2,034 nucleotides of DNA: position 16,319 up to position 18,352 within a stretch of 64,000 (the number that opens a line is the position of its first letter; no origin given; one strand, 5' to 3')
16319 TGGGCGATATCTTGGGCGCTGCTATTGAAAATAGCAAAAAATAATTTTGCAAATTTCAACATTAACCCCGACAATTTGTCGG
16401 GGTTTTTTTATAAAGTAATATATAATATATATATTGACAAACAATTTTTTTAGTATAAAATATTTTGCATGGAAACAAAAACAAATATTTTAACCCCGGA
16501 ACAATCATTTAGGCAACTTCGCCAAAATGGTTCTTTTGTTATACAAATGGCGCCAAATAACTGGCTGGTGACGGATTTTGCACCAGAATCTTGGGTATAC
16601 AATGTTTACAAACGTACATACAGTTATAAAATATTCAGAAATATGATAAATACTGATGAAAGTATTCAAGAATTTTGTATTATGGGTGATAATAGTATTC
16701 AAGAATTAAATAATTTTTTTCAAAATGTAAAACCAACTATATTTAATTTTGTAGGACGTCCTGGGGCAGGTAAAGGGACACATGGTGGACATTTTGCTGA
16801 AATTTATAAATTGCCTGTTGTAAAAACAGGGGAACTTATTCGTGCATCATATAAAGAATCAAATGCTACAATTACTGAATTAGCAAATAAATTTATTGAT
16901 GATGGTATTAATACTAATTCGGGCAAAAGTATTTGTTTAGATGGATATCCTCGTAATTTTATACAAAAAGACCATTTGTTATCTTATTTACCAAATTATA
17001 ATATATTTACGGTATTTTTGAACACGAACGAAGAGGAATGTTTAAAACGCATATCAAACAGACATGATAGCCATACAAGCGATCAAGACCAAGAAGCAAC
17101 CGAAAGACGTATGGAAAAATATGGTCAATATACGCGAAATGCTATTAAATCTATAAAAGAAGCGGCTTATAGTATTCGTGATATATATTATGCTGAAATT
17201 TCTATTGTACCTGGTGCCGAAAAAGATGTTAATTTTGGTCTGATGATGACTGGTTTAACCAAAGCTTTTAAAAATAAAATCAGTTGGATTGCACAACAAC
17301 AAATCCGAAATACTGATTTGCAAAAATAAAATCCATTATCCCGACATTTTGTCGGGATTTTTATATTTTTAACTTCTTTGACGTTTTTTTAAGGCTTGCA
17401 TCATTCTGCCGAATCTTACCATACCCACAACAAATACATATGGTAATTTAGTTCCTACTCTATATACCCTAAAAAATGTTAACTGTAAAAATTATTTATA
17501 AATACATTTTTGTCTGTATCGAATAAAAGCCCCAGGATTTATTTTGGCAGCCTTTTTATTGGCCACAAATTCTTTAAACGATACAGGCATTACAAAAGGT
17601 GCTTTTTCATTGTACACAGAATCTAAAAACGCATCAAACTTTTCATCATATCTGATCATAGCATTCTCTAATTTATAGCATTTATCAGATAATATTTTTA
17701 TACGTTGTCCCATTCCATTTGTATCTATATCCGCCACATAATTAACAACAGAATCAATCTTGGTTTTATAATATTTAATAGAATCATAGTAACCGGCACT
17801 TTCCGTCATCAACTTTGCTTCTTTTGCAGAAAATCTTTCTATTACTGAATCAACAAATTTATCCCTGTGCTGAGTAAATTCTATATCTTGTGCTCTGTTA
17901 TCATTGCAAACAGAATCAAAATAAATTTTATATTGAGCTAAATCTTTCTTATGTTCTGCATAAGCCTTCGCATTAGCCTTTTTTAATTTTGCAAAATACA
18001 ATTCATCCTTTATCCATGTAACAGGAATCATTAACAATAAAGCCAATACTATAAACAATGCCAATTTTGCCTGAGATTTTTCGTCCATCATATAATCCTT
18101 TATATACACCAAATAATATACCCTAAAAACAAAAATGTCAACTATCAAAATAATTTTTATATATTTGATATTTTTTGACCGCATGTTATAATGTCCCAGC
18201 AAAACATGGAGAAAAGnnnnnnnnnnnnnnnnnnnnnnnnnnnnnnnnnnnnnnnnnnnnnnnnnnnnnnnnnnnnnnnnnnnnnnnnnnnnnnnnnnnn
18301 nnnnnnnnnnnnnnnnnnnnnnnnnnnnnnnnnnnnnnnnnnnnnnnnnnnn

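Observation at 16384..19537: Three tandem P-loop NMP-kinase (adenylate-kinase-like) paralogs, one flanked by duplicated terminator hairpins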

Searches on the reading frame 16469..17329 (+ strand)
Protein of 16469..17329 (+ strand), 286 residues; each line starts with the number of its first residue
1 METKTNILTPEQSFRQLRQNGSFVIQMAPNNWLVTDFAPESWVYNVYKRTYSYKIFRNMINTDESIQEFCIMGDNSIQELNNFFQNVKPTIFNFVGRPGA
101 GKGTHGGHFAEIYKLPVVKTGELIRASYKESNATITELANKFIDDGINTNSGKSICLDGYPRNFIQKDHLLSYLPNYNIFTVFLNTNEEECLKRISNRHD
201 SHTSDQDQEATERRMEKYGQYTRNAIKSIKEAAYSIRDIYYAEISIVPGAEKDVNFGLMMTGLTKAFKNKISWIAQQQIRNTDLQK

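Call 3: search_protein_families(library=pfam, proteins=[window:16469-17329:+], max_evalue=0.01)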
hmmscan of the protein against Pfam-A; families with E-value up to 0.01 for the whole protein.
window:16469-17329:+ (286 aa): 5 families
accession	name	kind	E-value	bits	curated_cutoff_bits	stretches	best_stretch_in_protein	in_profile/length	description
PF00406.28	ADK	-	8.2e-14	52.4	26.8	1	95-230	2-147/151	Adenylate kinase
PF13207.12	AAA_17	-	4.8e-10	40.3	27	1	95-209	1-133/136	AAA domain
PF01202.28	SKI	-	0.0009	19.8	22.1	0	98-137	1-40/159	Shikimate kinase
PF13238.12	AAA_18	-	0.003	18.4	29.4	0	95-207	4-120/128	AAA domain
PF03063.25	Prismane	-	0.0081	15.3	27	0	184-276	67-164/513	Prismane/CO dehydrogenase family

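Call 4: search_protein_families(library=ncbifam, proteins=[window:16469-17329:+], max_evalue=0.01)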
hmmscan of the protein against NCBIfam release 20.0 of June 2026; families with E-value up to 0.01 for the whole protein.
window:16469-17329:+ (286 aa): 24 families
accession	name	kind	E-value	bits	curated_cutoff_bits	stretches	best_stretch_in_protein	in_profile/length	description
NF001381.0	PRK00279.1-3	equivalog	1e-16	61.2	187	1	94-230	5-160/188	adenylate kinase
TIGR01351.1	adk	subfamily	6.5e-16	58.6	168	2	94-146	4-55/212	adenylate kinase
TIGR01359.1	UMP_CMP_kin_fam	subfamily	9.9e-14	51.7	207.6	2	144-232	69-161/185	UMP-CMP kinase family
NF001380.0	PRK00279.1-2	equivalog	1.2e-12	47.7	251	1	94-205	5-134/216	adenylate kinase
NF001385.0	PRK00279.2-3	equivalog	9.6e-12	44.9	315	1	88-199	3-131/213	adenylate kinase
NF011100.0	PRK14527.1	equivalog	3.1e-11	43.2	154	1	89-227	6-162/191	adenylate kinase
NF002700.0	PRK02496.1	equivalog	7.6e-11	42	262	1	94-146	6-57/184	adenylate kinase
NF001383.0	PRK00279.2-1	equivalog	8.5e-11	41.9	225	1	91-146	2-56/212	adenylate kinase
TIGR01360.1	aden_kin_iso1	equivalog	2.3e-10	40.4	284.1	2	149-228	79-158/188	adenylate kinase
NF011101.0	PRK14528.1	equivalog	2.4e-10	40.4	195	1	94-146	6-57/187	adenylate kinase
NF001379.0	PRK00279.1-1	equivalog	3.1e-10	39.8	268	1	95-146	6-56/216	adenylate kinase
NF011103.0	PRK14530.1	equivalog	4.5e-09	36.2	294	1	94-199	8-127/215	adenylate kinase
NF011104.0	PRK14531.1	equivalog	5.5e-09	36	160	1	93-230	6-157/183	adenylate kinase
NF011099.0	PRK14526.1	equivalog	7.5e-09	35.6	223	1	94-199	5-123/211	adenylate kinase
NF001386.0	PRK00279.2-4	equivalog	1.3e-07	31.5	256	1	93-198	6-130/220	adenylate kinase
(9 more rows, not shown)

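Call 17: find_homologous_proteins(query=window:16469-17329:+, max_evalue=0.001)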
Query window:16469-17329:+ (286 aa): 12 proteins with E <= 0.001 among 402 candidates.
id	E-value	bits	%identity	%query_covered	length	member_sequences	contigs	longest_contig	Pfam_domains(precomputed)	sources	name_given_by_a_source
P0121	2.1e-191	652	100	100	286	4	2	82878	PF00406.30,PF13207.13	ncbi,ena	-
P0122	2.2e-184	629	98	98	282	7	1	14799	PF00406.30,PF13207.13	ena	-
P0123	2.0e-152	524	80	100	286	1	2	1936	PF00406.30,PF13207.13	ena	-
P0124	1.6e-127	442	70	100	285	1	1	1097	PF00406.30,PF13207.13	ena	-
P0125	5.9e-119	414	64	100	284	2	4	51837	PF00406.30,PF13207.13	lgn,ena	-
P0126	6.4e-110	385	63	100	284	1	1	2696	PF00406.30,PF13207.13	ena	-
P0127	5.8e-108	378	61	100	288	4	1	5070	PF00406.30,PF13207.13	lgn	-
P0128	8.6e-105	368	63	96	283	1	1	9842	PF00406.30,PF13207.13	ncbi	-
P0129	1.3e-96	341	58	100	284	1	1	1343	PF00406.30,PF13207.13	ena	-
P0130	1.7e-80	288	53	93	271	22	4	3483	PF00406.30,PF13207.13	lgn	-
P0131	2.3e-77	278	51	93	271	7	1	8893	PF00406.30,PF13207.13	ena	-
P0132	6.2e-77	277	52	93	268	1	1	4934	PF00406.30,PF13207.13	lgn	-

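Call 32: predict_structure(alignment_id=A1)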
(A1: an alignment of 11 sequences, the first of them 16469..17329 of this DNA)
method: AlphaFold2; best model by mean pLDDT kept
length: 286 residues; sequences in the alignment: 11
mean_pLDDT: 79.4   pTM: 0.82
mean pLDDT of the five models: 79.4, 59.1, 52.2, 43.0, 42.5
residues with pLDDT >= 90: 86; 70-90: 124; 50-70: 66; < 50: 10
segments of 3 or more residues with pLDDT < 50: 1-4
pLDDT, mean of each block of 10 residues (from residue 1): 59 88 91 89 91 89 74 92 91 75 71 87 72 79 91 86 61 91 77 62 58 67 71 86 80 83 91 82 61
secondary structure, 60 per line:
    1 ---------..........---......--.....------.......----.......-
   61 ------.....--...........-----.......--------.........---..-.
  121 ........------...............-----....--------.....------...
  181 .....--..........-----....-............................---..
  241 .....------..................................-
elements in order: H10-19 E23-28 E31-35 E42-48 E53-59 E67-71 H74-84 E90-96 H105-113 H120-128 H135-149 E155-158 H167-171 E178-185 H188-197 H203-206 H208-235 E239-245 H252-285
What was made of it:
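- Four of the five full-length K1 models were poor (call 32), so the packing of the domains is unknown.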

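Call 35: fold_search(model_id=the predicted structure, library=pdb)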
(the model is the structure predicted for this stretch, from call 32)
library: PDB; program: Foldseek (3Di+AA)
matches with E <= 10: 826; with E <= 0.001: 116
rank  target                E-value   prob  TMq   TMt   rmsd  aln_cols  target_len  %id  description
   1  1uke                  4.9e-07  1.00  0.47  0.67   4.2       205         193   18  UMP/CMP KINASE FROM SLIME MOLD (released 1998-04-29)
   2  2ukd                  5.5e-07  1.00  0.47  0.68   3.9       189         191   18  UMP/CMP KINASE FROM SLIME MOLD COMPLEXED WITH ADP, CMP (released 1998-05-20)
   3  5ukd                  6.2e-07  1.00  0.48  0.69   3.6       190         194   18  PH INFLUENCES FLUORIDE COORDINATION NUMBER OF THE ALFX PHOSPHORYL TRANSFER TRANSITION STATE ANALOG (released 1999-08-14)
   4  7e9v                  6.2e-07  1.00  0.43  0.61   5.7       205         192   23  The Crystal Structure of human UMP-CMP kinase from Biortus. (released 2021-03-24)
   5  3cm0                  8.3e-07  1.00  0.44  0.66   5.2       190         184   23  Crystal structure of adenylate kinase from Thermus thermophilus HB8 (released 2008-09-23)
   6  2cdn                  1.5e-06  1.00  0.48  0.70   3.6       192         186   24  Crystal structure of Mycobacterium tuberculosis adenylate kinase complexed with two molecules of ADP and Mg (released 2006-05-10)
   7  1tev                  1.7e-06  1.00  0.44  0.61   5.7       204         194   24  Crystal structure of the human UMP/CMP kinase in open conformation (released 2004-06-22)
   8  5ycb_A                2.3e-06  1.00  0.48  0.69   3.9       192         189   22  Crystal structure of notothenia coriiceps adenylate kinase variant (released 2018-09-12)
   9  5ycd_A                3.1e-06  1.00  0.47  0.67   4.0       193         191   21  Crystal structure of Poecilia reticulata adenylate kinase (released 2018-09-12)
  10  1z83_A                3.7e-06  1.00  0.48  0.67   3.8       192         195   21  Crystal structure of human AK1A in complex with AP5A (released 2005-04-26)
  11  1uky                  3.7e-06  1.00  0.46  0.65   4.6       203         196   17  SUBSTRATE SPECIFICITY AND ASSEMBLY OF CATALYTIC CENTER DERIVED FROM TWO STRUCTURES OF LIGATED URIDYLATE KINASE (released 1995-01-26)
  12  5ycf_A                3.7e-06  1.00  0.44  0.62   5.2       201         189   20  Crystal structure of Xiphophorus maculatus adenylate kinase (released 2018-09-12)
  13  5x6l_A                3.9e-06  1.00  0.48  0.70   3.8       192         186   21  Crystal structure of Notothenia coriiceps adenylate kinase variant (released 2018-02-28)
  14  5xru_A                3.9e-06  1.00  0.47  0.69   4.0       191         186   22  Crystal structure of Notothenia coriiceps adenylate kinase variant (released 2018-06-13)
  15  5ycb_B                3.9e-06  1.00  0.47  0.68   4.0       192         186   21  Crystal structure of notothenia coriiceps adenylate kinase variant (released 2018-09-12)
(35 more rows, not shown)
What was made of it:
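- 16736..17329 (+): K1 kinase domain, a divergent ADK fold. The fold matches short adenylate and UMP/CMP kinases (call 35).
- On Adenylate kinase superfamily (Pfam PF00406 ADK): Foldseek matches the K1 model to AK and UMP/CMP kinase structures with probability 1.0 and TM (target-normalised) about 0.6-0.7 (call 35).
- Closest known: Eukaryotic-type UMP/CMP kinases. Same: They are the top Foldseek matches for the K1 model (call 35).
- Eukaryotic UMP/CMP kinases belong to the same fold and are among the best structural matches (call 35).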

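Call 40: search_protein_families(library=padloc, proteins=[window:16469-17329:+], max_evalue=0.01)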
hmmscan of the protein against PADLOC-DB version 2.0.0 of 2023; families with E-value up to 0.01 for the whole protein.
window:16469-17329:+ (286 aa): 0 families

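Call 41: search_protein_families(library=phrogs, proteins=[window:16469-17329:+], max_evalue=0.01)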
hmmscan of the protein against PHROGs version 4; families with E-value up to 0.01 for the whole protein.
window:16469-17329:+ (286 aa): 2 families
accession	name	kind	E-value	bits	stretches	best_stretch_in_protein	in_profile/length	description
phrog_10255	-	other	3.3e-05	24.7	1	93-136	5-48/230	kinase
phrog_800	-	head and packaging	0.00015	21.5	1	86-229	29-190/511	terminase small subunit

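Call 65: find_encoding_contigs(protein=P0123, flank=3000, max_places=3)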
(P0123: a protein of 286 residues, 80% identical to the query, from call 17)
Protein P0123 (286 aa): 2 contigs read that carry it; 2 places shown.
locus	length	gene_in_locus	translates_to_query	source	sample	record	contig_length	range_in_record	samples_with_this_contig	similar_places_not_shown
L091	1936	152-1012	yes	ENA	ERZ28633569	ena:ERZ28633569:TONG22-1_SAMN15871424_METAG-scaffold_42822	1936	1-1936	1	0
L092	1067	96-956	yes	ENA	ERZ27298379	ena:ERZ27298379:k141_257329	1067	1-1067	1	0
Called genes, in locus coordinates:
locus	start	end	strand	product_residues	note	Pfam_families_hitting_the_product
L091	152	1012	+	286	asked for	PF13207:AAA_17, PF00406:ADK (weak)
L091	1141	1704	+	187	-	PF00406:ADK, PF13207:AAA_17, PF13671:AAA_33 (weak)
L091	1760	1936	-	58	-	?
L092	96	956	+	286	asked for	PF13207:AAA_17, PF00406:ADK (weak)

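Call 78: search_dna_similar(query=window:16469-17329:+, collection=phages, mode=protein, max_evalue=0.001, max_rows=8)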
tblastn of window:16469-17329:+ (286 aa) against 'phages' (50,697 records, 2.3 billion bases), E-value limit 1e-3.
Records with a match: 8; places in all: 8; records where one place covers at least 80% of the query: 0.
Best place of each record, by identity: <60% 8.
By first word of the organism name: Listeria 3; Bacteriophage 2; Bacillus 1; Enterococcus 1; Staphylococcus 1.
By host as written in the record: Listeria monocytogenes 3; - 2; Bacillus pseudalcaliphilus 1; Enterococcus faecalis 1; Staphylococcus aureus 1.
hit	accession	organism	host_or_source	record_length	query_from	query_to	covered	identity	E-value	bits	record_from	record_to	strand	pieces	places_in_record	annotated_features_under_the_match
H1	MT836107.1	Bacteriophage sp.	human fecal samples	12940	91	218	45%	26.7%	7e-6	53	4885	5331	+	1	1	record has no annotation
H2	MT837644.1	Bacteriophage sp.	human fecal samples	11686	91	218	45%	26.0%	9e-5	50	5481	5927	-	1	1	record has no annotation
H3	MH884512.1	Bacillus phage vB_BpsS-140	Bacillus pseudalcaliphilus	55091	94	218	44%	25.8%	7e-5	50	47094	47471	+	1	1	adk: adenylate kinase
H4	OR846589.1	Enterococcus phage Efs 1-1-1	Enterococcus faecalis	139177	94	198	37%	29.0%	5e-5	50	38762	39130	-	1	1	record has no annotation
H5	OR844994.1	Staphylococcus phage SA 1306 Kay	Staphylococcus aureus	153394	94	199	37%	28.6%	2e-4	49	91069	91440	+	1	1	record has no annotation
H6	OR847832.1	Listeria phage LM 4-11-1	Listeria monocytogenes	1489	94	198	37%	28.2%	5e-5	50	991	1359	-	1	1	record has no annotation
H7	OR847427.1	Listeria phage LM 4-11-1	Listeria monocytogenes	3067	94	198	37%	28.2%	1e-4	49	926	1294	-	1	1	record has no annotation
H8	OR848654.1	Listeria phage LM 4-14-1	Listeria monocytogenes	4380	94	198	37%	28.2%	1e-4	49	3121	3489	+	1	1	record has no annotation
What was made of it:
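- No phage relatives beyond generic ADK similarity (calls 41, 78).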

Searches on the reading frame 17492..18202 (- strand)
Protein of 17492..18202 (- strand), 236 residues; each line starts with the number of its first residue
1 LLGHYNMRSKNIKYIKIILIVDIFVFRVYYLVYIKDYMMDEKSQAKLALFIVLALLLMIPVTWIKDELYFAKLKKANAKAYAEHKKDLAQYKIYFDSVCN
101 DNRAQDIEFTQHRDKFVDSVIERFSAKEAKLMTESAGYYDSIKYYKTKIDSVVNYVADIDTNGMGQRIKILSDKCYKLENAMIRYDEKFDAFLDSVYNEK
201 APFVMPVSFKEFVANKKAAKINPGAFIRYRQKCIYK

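Call 3: search_protein_families(library=pfam, proteins=[window:17492-18202:-], max_evalue=0.01)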
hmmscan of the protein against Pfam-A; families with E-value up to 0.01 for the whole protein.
window:17492-18202:- (236 aa): 0 families

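Call 4: search_protein_families(library=ncbifam, proteins=[window:17492-18202:-], max_evalue=0.01)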
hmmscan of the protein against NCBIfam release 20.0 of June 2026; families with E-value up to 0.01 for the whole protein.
window:17492-18202:- (236 aa): 1 family
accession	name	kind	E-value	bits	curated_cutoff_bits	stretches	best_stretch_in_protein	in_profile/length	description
NF045939.1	MHJ_0274_fam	hypoth_equivalog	0.0014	18.4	80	1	50-154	9-113/165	MHJ_0274 family protein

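Call 40: search_protein_families(library=padloc, proteins=[window:17492-18184:-], max_evalue=0.01)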
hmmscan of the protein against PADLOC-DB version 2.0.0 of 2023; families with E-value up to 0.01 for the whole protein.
window:17492-18184:- (230 aa): 0 families

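Call 41: search_protein_families(library=phrogs, proteins=[window:17492-18184:-], max_evalue=0.01)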
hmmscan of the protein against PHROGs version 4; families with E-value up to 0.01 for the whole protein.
window:17492-18184:- (230 aa): 0 families
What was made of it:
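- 17492..18184 (-): Inserted accessory ORF (230 residues, one N-terminal membrane helix, no family). No Pfam, PADLOC or PHROG hit (calls 3, 40, 41).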
